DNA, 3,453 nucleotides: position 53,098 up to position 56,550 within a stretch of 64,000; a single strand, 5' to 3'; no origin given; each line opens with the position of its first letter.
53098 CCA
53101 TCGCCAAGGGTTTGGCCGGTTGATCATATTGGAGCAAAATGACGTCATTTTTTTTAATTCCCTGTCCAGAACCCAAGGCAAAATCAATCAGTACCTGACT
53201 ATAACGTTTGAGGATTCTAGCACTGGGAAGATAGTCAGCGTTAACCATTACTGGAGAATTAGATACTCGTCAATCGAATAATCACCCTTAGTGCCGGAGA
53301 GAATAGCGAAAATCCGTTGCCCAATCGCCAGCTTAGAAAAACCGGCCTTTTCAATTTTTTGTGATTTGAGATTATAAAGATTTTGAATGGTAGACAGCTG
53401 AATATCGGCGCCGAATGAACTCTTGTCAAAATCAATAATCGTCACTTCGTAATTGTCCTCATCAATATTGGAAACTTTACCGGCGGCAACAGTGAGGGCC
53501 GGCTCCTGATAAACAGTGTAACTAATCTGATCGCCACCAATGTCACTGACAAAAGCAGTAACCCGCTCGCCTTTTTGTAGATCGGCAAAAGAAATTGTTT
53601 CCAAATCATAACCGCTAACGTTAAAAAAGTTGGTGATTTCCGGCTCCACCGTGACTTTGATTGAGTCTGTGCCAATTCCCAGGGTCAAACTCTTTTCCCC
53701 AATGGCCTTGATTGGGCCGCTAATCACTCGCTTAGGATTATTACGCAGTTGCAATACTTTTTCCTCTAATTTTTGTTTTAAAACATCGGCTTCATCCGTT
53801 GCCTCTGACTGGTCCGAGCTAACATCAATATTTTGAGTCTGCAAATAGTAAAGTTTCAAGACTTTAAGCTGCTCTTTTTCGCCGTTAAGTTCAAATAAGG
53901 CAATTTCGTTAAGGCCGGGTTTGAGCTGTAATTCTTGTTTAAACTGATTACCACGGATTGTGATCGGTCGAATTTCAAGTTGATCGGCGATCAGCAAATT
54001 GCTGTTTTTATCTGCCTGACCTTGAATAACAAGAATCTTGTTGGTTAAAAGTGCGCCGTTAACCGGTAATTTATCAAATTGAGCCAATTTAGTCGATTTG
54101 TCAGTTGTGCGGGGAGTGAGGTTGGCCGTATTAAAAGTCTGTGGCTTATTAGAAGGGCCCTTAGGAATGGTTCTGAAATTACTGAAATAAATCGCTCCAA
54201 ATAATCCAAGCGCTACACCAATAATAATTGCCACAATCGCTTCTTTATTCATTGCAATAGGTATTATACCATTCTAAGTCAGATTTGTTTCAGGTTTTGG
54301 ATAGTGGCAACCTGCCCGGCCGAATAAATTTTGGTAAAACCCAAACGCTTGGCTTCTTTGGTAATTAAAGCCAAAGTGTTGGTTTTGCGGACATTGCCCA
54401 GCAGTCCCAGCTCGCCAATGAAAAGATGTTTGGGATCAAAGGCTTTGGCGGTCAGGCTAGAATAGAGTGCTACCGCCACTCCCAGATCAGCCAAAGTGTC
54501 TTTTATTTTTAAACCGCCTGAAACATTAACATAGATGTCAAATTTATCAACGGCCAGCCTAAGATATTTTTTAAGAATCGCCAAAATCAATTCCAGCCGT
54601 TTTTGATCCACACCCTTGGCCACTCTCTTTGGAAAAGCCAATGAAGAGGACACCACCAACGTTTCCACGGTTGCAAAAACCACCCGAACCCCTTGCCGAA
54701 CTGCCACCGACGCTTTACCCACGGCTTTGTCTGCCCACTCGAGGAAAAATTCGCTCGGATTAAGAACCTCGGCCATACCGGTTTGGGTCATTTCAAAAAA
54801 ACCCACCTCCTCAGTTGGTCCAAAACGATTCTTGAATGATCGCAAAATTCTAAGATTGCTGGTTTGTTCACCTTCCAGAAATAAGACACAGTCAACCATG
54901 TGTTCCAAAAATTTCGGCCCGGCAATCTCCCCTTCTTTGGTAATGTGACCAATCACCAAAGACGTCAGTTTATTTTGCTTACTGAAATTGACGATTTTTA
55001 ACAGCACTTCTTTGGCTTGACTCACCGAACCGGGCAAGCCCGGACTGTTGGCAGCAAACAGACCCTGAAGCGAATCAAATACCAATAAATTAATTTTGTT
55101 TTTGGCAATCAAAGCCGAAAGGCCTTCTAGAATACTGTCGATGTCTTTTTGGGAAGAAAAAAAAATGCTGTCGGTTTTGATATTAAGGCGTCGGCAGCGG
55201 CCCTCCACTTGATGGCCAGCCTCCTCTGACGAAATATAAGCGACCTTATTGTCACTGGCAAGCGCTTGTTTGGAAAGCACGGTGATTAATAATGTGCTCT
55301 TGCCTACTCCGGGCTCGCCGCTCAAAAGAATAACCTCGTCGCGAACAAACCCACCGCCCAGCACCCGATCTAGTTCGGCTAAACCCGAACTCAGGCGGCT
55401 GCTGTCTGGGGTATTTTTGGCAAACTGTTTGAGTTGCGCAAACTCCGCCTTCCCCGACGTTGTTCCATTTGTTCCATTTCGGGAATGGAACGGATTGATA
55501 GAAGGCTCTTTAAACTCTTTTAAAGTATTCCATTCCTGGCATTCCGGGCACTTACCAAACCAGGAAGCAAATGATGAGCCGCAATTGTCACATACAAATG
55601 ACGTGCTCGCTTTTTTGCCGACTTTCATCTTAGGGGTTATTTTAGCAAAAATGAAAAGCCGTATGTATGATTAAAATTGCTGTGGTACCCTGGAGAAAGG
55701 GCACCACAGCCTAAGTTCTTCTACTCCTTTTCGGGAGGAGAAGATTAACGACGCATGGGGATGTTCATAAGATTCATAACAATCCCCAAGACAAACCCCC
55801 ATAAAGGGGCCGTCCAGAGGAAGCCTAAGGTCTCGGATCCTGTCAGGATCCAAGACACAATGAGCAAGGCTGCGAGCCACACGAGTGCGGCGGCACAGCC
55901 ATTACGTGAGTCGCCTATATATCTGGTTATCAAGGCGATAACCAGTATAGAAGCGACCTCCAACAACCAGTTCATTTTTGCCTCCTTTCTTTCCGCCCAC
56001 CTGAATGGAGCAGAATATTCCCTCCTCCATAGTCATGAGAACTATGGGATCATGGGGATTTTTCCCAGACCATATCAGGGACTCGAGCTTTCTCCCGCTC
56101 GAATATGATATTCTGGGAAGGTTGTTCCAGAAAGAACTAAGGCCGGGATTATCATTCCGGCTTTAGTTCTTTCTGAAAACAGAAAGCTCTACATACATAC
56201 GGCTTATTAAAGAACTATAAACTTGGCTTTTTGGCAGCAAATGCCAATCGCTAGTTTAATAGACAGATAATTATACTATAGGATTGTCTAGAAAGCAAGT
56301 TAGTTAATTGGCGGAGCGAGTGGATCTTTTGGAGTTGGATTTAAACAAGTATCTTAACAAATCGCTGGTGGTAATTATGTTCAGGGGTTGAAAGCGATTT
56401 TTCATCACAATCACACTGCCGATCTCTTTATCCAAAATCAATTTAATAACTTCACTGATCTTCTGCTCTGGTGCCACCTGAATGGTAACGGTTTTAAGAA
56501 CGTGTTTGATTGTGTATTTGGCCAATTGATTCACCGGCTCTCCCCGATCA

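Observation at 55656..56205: GC-rich 550-bp segment bounded by perfect 14-bp inverted repeats, carrying a small 2-TM protein gene: possible miniature mobile insertion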

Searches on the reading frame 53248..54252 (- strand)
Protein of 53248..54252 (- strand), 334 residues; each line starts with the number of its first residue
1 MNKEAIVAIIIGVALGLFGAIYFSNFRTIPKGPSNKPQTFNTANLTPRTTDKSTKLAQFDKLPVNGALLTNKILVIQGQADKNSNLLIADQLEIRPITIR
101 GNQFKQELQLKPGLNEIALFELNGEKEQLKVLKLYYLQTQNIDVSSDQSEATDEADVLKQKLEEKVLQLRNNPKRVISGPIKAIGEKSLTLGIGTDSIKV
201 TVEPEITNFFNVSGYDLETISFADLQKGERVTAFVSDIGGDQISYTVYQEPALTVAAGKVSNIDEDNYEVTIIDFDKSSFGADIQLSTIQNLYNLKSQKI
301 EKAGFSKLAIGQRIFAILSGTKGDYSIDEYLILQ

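Call 10: search_protein_families(library=pfam, proteins=[window:53248-54252:-], max_evalue=1)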
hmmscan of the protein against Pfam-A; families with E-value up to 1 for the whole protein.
window:53248-54252:- (334 aa): 1 family
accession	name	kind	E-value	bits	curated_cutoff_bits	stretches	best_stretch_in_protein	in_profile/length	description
PF06594.17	HCBP_related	-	0.0049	17.2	21.4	1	196-224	11-34/42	Haemolysin-type calcium binding protein related domain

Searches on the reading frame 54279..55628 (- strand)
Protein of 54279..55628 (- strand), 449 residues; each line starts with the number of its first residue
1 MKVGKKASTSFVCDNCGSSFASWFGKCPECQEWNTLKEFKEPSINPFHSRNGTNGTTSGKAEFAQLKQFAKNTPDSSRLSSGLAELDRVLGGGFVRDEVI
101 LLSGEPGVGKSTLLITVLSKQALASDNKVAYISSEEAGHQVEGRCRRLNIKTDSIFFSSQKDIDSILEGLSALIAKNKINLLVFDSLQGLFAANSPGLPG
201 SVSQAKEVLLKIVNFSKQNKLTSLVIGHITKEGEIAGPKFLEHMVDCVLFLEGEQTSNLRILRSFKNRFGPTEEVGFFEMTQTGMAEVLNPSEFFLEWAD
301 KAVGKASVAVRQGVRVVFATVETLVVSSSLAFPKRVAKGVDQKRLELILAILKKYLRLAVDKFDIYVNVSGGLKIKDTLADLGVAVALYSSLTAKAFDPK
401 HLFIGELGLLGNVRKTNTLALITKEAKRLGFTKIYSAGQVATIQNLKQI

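Call 10: search_protein_families(library=pfam, proteins=[window:54279-55628:-], max_evalue=1)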
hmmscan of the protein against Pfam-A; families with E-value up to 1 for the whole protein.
window:54279-55628:- (449 aa): 36 families (the best 25 are shown)
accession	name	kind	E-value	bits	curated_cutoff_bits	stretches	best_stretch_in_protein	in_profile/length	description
PF06745.19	ATPase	-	3.7e-20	72.7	26.6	2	80-153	2-75/231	KaiC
PF18073.7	Zn_ribbon_LapB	-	5.3e-12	45.6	25.7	1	11-38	1-28/28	Rubredoxin metal binding domain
PF13481.12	AAA_25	-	8.5e-11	42.3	27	1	77-233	13-194/195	AAA domain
PF13541.12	ChlI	-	2.6e-08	34.2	27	1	350-434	31-115/121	Subunit ChlI of Mg-chelatase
PF00154.27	RecA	-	3.3e-07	30.5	27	1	71-191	25-143/262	recA bacterial DNA recombination protein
PF03796.21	DnaB_C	-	5e-07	29.8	27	1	79-145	2-67/255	DnaB-like helicase C terminal domain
PF13401.12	AAA_22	-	0.00011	23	27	1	98-226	6-121/130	AAA domain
PF25199.1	nSTAND_NTPase5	-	0.00015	22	34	1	97-172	41-114/145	Novel STAND NTPase 5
PF13191.12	AAA_16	-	0.00021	22.2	32.6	1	86-148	16-63/167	AAA ATPase domain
PF05729.18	NACHT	-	0.00059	20.1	26.7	1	99-205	2-103/167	NACHT domain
PF03193.22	RsgA_GTPase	-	0.00077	19.8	30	1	95-124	104-133/174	RsgA GTPase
PF01695.23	IstB_IS21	-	0.00088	19.3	24.1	1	94-136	88-130/238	IstB-like ATP binding protein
PF08423.17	Rad51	-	0.0022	17.7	22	1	78-211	7-153/244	Rad51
PF20720.3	nSTAND3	-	0.0024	18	27.2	1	97-139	17-58/155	Novel STAND NTPase 3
PF00004.35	AAA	-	0.0032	18.4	21.2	1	100-227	1-106/131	ATPase family associated with various cellular activities (AAA)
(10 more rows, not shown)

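Call 20: find_related_loci(query=window:54282-55628:-, collection=genome_contigs, flank=5000)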
Query window:54282-55628:- (449 aa) in genome_contigs; peptide patterns used: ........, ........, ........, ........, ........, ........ (x = any residue, [..] = any of these).
282 stretches matched a pattern; 23 encode a relative of the query (tblastn E <= 1e-3); 23 distinct loci.
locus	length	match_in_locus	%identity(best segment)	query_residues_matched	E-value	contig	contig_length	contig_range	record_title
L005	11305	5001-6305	61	9-449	0e+0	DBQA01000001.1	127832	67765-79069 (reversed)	MAG TPA_asm: Patescibacteria group bacterium UBA1406 UBA1406_contig_230, whole genome shotgun sequence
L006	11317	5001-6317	57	5-449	7e-168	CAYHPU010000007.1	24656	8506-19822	MAG TPA_asm: uncultured Gammaproteobacteria bacterium isolate ERP119705_co15_22 genome assembly, contig: NODE_1790_lengt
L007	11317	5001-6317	61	6-449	1e-173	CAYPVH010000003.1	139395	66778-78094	MAG TPA_asm: uncultured Gammaproteobacteria bacterium isolate binchicken_co154_439 genome assembly, contig: NODE_58_leng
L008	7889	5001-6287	47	11-447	2e-126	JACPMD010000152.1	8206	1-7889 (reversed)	MAG: Candidatus Roizmanbacteria bacterium isolate NC_groundwater_539_Ag_S-0.1um_39_6 S35_SO-1_scaffold_622213, whole gen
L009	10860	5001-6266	48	11-447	1e-124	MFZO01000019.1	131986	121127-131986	MAG: Candidatus Roizmanbacteria bacterium RIFCSPHIGHO2_02_FULL_38_11 rifcsphigho2_02_scaffold_2479, whole genome shotgun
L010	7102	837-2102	48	11-449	2e-122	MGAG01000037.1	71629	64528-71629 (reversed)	MAG: Candidatus Roizmanbacteria bacterium RIFCSPLOWO2_01_FULL_37_12 rifcsplowo2_01_scaffold_734, whole genome shotgun se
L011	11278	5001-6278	46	11-449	2e-122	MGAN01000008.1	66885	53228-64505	MAG: Candidatus Roizmanbacteria bacterium RIFCSPLOWO2_01_FULL_40_13 rifcsplowo2_01_scaffold_3838, whole genome shotgun s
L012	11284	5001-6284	48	7-449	4e-121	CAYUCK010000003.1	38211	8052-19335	MAG TPA_asm: uncultured Gammaproteobacteria bacterium isolate binchicken_co96_84 genome assembly, contig: NODE_366_lengt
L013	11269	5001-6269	47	11-449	1e-120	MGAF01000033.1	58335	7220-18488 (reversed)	MAG: Candidatus Roizmanbacteria bacterium RIFCSPLOWO2_01_FULL_35_13 rifcsplowo2_01_scaffold_4039, whole genome shotgun s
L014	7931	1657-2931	48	11-449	4e-120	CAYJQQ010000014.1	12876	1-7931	MAG TPA_asm: uncultured Gammaproteobacteria bacterium isolate ERP125453_co1_343 genome assembly, contig: NODE_5338_lengt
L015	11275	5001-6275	46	11-449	3e-118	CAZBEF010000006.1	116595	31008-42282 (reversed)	MAG TPA_asm: uncultured Gammaproteobacteria bacterium isolate SRP278252_co2_430 genome assembly, contig: NODE_214_length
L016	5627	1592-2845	47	11-447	3e-117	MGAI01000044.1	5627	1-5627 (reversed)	MAG: Candidatus Roizmanbacteria bacterium RIFCSPLOWO2_01_FULL_37_16 rifcsplowo2_01_scaffold_42103, whole genome shotgun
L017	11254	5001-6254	42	11-446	3e-107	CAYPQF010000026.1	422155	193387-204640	MAG TPA_asm: uncultured Gammaproteobacteria bacterium isolate binchicken_co23_77 genome assembly, contig: k141_1355123,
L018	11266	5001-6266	39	6-437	6e-102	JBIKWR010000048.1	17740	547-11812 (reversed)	MAG: Bacteriovoracaceae bacterium isolate ME2015-09-13_3300035666_group6_bin82 Rohwer_bin1123_scaffold_2754_c1, whole ge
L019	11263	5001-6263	41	3-431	1e-100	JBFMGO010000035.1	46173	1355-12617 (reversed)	MAG: bacterium isolate MAG299 MAG299_35, whole genome shotgun sequence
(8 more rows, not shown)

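Call 47: list_cluster_members(proteins=[P0003, window:54282-55628:-])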
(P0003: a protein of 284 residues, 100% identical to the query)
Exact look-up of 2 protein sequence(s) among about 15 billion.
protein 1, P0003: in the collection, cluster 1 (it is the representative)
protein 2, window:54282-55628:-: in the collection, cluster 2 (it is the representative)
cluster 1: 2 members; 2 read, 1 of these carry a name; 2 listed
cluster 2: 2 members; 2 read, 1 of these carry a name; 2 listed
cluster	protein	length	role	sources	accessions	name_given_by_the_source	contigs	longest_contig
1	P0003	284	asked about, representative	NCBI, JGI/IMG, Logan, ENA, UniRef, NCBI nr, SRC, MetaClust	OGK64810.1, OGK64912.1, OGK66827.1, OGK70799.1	hypothetical protein A2313_00305 [Candidatus Roizmanbacteria bacterium ... | CBS domain-containing protein n=1 Tax=Candidatus Roizmanbacteria bacterium ... | MAG: hypothetical protein A2262_01300 [Candidatus Roizmanbacteria bacterium ...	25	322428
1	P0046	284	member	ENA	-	-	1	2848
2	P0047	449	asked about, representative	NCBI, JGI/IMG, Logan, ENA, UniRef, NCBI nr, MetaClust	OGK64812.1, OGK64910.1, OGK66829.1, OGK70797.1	DNA repair protein RadA [Candidatus Roizmanbacteria bacterium RIFOXYB2_FULL_41_10] | DNA repair protein RadA n=1 Tax=Candidatus Roizmanbacteria bacterium RIFOXYA1_FULL_41_12 ... | MAG: DNA repair protein RadA [Candidatus Roizmanbacteria bacterium RIFOXYA2_FULL_41_8]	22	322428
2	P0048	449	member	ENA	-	-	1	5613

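Call 88: search_protein_families(library=pfam, proteins=[L005:3794-4369:+, L005:4432-5031:-], max_evalue=0.01)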
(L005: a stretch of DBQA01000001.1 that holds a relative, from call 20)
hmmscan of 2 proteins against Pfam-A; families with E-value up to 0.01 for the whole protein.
L005:3794-4369:+ (191 aa): 0 families

L005:4432-5031:- (199 aa): 0 families

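Call 89: search_protein_families(library=padloc, proteins=[L005:3794-4369:+, L005:4432-5031:-], max_evalue=0.01)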
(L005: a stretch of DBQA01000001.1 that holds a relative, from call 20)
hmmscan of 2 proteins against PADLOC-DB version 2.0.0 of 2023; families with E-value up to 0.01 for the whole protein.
L005:3794-4369:+ (191 aa): 0 families

L005:4432-5031:- (199 aa): 0 families

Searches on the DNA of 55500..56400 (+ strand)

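Call 5: search_rna_families(source=window, start=55500, end=56400, threshold=evalue, max_evalue=10, show_alignments=3)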
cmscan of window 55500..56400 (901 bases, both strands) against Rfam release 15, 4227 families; matches with E-value up to 10: 10.
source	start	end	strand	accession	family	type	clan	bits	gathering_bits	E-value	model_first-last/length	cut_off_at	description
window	56060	56174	-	RF01220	snoR104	Gene; snRNA; snoRNA; HACA-box;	-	19.5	40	1.3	1-118/118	no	Small nucleolar RNA snoR104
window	55563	55610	+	RF00147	SNORD34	Gene; snRNA; snoRNA; CD-box;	CL00055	18.3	38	1.7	1-79/79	no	Small nucleolar RNA SNORD34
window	55812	55910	-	RF02166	PVT1_3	Gene; lncRNA;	-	17.5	45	0.056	1-95/95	no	Pvt1 oncogene conserved region 3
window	56126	56178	+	RF04174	MIR4208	Gene; miRNA;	-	17.5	140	9.5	1-191/191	no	MIR4208 microRNA precursor family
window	55679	55710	-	RF01344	CRISPR-DR34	Gene; CRISPR;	-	16.5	35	4.8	1-36/36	no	CRISPR RNA direct repeat element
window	55651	55734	-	RF04054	mir-2944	Gene; miRNA;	-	16.3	56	4.7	1-82/82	no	mir-2944 microRNA precursor family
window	55754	55810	-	RF01297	sR40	Gene; snRNA; snoRNA; CD-box;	-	15.7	50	2.2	1-61/61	no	Small nucleolar RNA sR40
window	55631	55683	-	RF01414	Dicty_Class_I_RNA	Gene;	-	15.5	41.5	9.3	10-48/56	no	Class I RNA from Dictyostelium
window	56124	56174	+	RF01394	isrK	Gene; sRNA;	-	15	50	1.5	1-77/77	no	isrK Hfq binding RNA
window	55595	55675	+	RF02842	RefA1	Gene; sRNA;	-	13.9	94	3.2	1-222/222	no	Enterococcus sRNA A1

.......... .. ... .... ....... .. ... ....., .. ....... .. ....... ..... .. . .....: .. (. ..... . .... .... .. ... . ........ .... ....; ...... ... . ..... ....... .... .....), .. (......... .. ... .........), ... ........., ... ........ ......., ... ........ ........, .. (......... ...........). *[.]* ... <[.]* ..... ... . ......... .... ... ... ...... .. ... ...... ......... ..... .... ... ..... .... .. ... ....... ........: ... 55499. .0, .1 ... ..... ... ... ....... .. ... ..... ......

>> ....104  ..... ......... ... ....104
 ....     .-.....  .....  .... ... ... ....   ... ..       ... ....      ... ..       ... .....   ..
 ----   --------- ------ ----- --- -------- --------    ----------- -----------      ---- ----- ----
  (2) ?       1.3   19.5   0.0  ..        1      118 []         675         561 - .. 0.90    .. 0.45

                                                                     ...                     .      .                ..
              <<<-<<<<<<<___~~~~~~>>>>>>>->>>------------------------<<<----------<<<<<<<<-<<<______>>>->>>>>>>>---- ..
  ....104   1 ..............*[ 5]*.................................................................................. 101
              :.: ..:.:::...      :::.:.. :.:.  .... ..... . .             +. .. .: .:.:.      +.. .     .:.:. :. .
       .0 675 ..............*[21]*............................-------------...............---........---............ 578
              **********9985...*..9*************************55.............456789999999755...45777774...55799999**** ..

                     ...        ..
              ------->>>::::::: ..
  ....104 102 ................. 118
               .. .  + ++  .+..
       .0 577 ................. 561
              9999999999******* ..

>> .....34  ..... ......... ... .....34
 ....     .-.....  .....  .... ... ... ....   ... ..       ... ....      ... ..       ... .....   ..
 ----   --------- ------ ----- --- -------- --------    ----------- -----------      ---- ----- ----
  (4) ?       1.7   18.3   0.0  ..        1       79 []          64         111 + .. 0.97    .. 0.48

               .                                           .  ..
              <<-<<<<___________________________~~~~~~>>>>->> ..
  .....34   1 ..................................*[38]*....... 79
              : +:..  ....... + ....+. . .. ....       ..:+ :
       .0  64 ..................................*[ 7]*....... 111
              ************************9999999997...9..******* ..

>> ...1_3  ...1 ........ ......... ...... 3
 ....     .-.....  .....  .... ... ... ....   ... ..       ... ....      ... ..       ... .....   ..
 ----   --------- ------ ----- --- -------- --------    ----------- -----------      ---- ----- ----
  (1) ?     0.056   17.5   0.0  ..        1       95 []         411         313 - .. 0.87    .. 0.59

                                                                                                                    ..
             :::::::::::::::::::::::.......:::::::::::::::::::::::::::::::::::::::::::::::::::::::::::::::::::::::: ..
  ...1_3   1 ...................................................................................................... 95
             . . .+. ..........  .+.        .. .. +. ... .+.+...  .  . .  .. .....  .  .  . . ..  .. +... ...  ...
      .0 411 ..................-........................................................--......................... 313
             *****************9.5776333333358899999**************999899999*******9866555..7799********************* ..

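Call 42: search_dna_similar(query=window:55629-56303:+, collection=phages, mode=distant, max_evalue=0.01)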
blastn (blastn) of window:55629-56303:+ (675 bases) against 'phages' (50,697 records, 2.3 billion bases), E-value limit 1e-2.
No match.

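Call 43: search_dna_similar(query=window:55629-56303:+, collection=plasmids, mode=distant, max_evalue=0.01)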
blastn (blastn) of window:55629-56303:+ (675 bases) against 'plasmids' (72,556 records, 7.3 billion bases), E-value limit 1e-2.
No match.
